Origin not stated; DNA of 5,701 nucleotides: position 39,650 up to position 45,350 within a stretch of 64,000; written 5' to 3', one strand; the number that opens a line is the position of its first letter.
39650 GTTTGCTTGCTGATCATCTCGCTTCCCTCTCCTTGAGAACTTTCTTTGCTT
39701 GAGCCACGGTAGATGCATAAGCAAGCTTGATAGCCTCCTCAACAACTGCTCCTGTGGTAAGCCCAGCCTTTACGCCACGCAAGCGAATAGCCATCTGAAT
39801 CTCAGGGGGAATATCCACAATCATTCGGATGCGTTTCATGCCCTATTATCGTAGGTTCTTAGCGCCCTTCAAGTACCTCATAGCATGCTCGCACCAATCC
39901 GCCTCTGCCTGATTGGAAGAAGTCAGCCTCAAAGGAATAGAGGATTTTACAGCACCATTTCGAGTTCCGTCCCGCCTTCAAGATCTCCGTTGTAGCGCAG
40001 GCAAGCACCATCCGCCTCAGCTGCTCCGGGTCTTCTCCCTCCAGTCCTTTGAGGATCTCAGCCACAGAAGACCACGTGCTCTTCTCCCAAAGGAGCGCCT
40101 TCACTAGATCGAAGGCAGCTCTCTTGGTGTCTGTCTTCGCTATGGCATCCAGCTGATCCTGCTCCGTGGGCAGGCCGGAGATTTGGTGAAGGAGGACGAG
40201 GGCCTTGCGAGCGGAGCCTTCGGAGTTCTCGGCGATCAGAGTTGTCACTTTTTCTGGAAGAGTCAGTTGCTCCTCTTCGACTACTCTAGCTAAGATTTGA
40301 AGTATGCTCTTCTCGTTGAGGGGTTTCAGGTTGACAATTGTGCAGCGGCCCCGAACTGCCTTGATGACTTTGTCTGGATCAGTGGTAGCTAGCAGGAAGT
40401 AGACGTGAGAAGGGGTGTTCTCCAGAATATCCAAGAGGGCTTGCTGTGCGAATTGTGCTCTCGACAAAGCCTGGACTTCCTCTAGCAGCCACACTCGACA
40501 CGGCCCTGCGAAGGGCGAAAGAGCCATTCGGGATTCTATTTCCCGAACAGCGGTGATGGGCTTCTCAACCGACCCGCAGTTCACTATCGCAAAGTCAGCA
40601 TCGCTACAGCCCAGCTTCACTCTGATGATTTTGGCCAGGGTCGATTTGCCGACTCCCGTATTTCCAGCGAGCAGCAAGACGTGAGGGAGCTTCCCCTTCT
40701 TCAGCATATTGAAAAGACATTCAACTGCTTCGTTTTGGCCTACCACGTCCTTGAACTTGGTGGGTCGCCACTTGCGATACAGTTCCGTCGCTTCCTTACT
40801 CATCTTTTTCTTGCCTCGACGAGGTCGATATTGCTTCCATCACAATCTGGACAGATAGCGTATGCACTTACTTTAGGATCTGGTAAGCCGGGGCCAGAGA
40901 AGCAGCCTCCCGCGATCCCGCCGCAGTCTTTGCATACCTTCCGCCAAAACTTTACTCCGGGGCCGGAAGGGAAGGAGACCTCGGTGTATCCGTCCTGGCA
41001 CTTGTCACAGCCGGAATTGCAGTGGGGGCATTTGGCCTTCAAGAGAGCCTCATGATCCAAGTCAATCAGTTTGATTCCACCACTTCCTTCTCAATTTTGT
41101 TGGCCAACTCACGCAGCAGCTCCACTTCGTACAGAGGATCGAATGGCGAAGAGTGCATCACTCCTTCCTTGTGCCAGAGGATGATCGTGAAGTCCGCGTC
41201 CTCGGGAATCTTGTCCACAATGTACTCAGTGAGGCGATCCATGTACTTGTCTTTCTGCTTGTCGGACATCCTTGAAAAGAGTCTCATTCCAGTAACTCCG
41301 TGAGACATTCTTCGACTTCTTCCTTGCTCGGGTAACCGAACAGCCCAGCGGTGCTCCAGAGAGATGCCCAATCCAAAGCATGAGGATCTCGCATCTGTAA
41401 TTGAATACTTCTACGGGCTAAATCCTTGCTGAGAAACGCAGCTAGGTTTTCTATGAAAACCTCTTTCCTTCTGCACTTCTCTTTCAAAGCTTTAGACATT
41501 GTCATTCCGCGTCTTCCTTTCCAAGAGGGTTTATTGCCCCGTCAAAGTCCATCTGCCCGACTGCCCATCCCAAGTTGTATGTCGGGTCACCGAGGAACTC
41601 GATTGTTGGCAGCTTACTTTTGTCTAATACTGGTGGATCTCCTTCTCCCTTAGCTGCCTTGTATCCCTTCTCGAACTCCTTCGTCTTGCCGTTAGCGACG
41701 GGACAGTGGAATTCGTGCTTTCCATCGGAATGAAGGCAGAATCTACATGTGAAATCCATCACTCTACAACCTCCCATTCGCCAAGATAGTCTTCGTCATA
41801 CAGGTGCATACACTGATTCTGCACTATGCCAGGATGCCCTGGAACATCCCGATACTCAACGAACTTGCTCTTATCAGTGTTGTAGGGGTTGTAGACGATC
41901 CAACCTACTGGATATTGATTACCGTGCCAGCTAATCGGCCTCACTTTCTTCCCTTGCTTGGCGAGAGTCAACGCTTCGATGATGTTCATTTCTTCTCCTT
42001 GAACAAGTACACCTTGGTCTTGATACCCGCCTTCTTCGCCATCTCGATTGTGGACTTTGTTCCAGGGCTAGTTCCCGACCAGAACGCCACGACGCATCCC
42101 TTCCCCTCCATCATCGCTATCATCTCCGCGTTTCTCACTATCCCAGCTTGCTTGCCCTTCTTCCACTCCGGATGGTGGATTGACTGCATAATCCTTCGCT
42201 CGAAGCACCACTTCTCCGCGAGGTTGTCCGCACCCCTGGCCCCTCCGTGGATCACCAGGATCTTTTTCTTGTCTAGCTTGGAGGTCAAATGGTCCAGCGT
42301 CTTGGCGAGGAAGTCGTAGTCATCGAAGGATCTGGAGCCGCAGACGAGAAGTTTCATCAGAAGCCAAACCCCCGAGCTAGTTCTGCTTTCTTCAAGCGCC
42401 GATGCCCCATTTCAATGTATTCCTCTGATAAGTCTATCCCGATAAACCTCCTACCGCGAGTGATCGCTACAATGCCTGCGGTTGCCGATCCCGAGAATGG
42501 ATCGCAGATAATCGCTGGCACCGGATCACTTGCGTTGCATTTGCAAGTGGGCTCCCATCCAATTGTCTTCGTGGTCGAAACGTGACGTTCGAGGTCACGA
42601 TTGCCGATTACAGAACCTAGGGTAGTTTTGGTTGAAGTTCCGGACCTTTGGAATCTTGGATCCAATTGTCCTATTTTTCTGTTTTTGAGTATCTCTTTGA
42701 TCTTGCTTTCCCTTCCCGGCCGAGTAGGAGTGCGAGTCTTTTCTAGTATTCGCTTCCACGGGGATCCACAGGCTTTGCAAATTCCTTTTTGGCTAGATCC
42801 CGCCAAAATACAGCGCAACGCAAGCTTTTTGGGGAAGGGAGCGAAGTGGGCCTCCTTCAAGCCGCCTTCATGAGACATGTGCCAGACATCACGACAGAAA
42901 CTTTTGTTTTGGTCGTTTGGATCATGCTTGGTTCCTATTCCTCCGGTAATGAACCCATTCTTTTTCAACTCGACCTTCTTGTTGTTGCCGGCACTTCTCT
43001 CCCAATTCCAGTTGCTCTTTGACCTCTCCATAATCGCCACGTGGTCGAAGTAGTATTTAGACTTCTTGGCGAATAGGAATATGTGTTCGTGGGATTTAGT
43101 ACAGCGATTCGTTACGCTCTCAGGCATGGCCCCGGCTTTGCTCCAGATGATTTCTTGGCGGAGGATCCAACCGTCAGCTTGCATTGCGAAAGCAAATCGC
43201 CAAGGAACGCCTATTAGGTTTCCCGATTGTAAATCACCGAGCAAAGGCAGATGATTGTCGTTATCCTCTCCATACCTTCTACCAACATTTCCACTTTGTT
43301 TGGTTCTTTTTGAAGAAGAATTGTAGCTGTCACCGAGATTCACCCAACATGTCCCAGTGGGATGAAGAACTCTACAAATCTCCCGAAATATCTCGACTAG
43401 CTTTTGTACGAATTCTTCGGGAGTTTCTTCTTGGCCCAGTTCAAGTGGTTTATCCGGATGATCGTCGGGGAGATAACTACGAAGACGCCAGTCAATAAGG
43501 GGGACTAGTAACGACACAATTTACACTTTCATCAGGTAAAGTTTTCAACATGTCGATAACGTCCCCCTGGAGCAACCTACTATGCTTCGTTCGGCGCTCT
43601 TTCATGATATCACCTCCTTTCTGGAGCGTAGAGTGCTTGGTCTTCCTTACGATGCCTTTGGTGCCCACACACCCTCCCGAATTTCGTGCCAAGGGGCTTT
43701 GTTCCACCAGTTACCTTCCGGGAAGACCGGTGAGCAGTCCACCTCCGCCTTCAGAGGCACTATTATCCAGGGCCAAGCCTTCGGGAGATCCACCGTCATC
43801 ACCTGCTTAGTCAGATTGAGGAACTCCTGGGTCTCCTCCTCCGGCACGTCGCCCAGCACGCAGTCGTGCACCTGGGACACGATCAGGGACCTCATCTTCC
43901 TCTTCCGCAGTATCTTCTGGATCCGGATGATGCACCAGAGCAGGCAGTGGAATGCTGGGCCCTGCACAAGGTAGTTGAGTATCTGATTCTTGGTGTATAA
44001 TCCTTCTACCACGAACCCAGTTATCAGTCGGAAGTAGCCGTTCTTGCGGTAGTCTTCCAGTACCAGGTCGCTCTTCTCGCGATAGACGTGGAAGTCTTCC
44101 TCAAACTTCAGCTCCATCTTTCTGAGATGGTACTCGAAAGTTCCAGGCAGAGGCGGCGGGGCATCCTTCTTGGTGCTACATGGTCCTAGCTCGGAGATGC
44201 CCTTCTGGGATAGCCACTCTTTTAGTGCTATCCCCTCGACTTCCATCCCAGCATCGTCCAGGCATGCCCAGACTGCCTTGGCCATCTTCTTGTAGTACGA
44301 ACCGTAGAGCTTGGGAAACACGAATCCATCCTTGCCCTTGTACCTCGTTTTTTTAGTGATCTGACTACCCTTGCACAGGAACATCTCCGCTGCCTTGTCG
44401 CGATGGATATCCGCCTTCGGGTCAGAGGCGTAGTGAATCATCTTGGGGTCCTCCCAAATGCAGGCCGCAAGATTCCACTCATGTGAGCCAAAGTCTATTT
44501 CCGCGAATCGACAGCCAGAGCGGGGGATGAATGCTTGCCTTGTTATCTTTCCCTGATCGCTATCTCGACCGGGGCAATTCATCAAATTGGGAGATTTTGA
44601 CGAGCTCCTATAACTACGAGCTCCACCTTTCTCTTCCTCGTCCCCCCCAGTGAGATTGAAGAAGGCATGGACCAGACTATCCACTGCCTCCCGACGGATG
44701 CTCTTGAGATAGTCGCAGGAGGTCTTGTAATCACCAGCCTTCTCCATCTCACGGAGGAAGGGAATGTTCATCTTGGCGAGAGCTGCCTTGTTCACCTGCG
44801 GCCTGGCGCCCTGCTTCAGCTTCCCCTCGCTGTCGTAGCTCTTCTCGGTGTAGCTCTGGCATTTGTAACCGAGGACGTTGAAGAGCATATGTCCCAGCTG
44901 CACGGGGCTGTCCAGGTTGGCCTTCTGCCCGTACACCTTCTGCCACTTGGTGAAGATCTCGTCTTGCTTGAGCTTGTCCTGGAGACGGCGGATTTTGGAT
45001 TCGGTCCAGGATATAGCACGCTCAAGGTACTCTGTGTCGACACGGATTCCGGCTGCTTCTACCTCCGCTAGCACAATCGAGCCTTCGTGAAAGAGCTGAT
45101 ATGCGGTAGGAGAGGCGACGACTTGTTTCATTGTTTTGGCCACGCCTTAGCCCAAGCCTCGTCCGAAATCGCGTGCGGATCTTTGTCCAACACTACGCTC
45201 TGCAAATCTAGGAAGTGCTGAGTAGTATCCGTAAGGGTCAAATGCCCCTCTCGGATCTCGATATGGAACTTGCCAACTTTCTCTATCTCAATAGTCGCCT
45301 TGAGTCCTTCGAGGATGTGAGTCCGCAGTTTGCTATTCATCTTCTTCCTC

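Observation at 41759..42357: DUF2829 (Tad2-like) and DUF2493/SLOG gene pair: possible anti-defence or nucleotide-signal-binding module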

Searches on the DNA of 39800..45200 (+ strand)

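Call 7: search_dna_similar(query=window:39800-45200:+, collection=phages, mode=near, max_rows=15)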
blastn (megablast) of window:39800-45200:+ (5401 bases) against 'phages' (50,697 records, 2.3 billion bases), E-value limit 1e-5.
No match.

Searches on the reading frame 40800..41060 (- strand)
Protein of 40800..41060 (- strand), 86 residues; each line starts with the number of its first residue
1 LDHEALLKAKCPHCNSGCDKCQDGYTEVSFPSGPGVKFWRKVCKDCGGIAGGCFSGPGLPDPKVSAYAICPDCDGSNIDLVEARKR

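Call 3: search_protein_families(library=pfam, proteins=[window:40800-41060:-], max_evalue=1)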
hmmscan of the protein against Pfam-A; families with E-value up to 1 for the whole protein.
window:40800-41060:- (86 aa): 3 families
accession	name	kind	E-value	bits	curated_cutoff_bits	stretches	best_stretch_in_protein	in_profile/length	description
PF23451.1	Zn_ribbon_PaaD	-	0.099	12.7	27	0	68-80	15-27/53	PaaD zinc beta ribbon domain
PF14369.11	Zn_ribbon_19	-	0.13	12.9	30.8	0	10-17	22-30/35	zinc-ribbon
PF01155.25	HypA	-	0.26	11.7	28.9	0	8-82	63-101/112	Hydrogenase/urease nickel incorporation, metallochaperone, hypA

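Call 4: search_protein_families(library=phrogs, proteins=[window:40800-41060:-], max_evalue=0.01)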
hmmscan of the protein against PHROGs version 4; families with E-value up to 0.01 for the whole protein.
window:40800-41060:- (86 aa): 0 families

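Call 15: search_protein_families(library=padloc, proteins=[window:40800-41060:-], max_evalue=1)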
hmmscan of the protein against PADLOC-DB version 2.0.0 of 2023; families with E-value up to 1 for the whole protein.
window:40800-41060:- (86 aa): 0 families

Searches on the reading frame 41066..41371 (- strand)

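Call 3: search_protein_families(library=pfam, proteins=[window:41066-41371:-], max_evalue=1)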
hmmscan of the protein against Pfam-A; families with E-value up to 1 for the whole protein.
window:41066-41371:- (101 aa): 0 families

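Call 4: search_protein_families(library=phrogs, proteins=[window:41066-41371:-], max_evalue=0.01)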
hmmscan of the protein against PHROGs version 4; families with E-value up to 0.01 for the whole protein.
window:41066-41371:- (101 aa): 0 families

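Call 15: search_protein_families(library=padloc, proteins=[window:41066-41371:-], max_evalue=1)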
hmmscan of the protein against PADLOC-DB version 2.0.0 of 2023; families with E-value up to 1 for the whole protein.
window:41066-41371:- (101 aa): 1 family
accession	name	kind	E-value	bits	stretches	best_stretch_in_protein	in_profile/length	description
PDLC03815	RTasDUF1848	-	0.039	11.8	1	33-92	6-56/242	DRT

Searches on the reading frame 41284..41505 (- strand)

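Call 3: search_protein_families(library=pfam, proteins=[window:41284-41505:-], max_evalue=1)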
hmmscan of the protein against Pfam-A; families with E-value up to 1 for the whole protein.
window:41284-41505:- (73 aa): 0 families

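Call 4: search_protein_families(library=phrogs, proteins=[window:41284-41505:-], max_evalue=0.01)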
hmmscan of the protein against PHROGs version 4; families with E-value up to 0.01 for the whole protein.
window:41284-41505:- (73 aa): 0 families

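Call 15: search_protein_families(library=padloc, proteins=[window:41284-41505:-], max_evalue=1)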
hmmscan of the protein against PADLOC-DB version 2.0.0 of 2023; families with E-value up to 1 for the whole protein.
window:41284-41505:- (73 aa): 1 family
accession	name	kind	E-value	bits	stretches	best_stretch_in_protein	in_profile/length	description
PDLC03758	RT_UG20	-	0.012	12.6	1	5-59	366-420/511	DRT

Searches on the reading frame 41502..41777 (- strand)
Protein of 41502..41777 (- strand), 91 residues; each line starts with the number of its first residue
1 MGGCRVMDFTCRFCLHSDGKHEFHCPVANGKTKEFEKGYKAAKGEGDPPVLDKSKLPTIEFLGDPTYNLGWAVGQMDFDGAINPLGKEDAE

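Call 3: search_protein_families(library=pfam, proteins=[window:41502-41777:-], max_evalue=1)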
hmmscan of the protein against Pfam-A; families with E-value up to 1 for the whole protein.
window:41502-41777:- (91 aa): 0 families

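Call 4: search_protein_families(library=phrogs, proteins=[window:41502-41777:-], max_evalue=0.01)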
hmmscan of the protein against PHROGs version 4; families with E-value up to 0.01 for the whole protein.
window:41502-41777:- (91 aa): 0 families

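Call 15: search_protein_families(library=padloc, proteins=[window:41502-41777:-], max_evalue=1)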
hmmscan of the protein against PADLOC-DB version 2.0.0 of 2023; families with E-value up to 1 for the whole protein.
window:41502-41777:- (91 aa): 0 families

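Call 84: search_protein_families(library=ncbifam, proteins=[window:41502-41759:-], max_evalue=0.1)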
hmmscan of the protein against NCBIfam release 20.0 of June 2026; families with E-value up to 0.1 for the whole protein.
window:41502-41759:- (85 aa): 0 families

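Call 87: search_protein_families(library=pfam, proteins=[window:41502-41759:-], max_evalue=0.1)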
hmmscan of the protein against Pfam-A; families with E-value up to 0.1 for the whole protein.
window:41502-41759:- (85 aa): 0 families
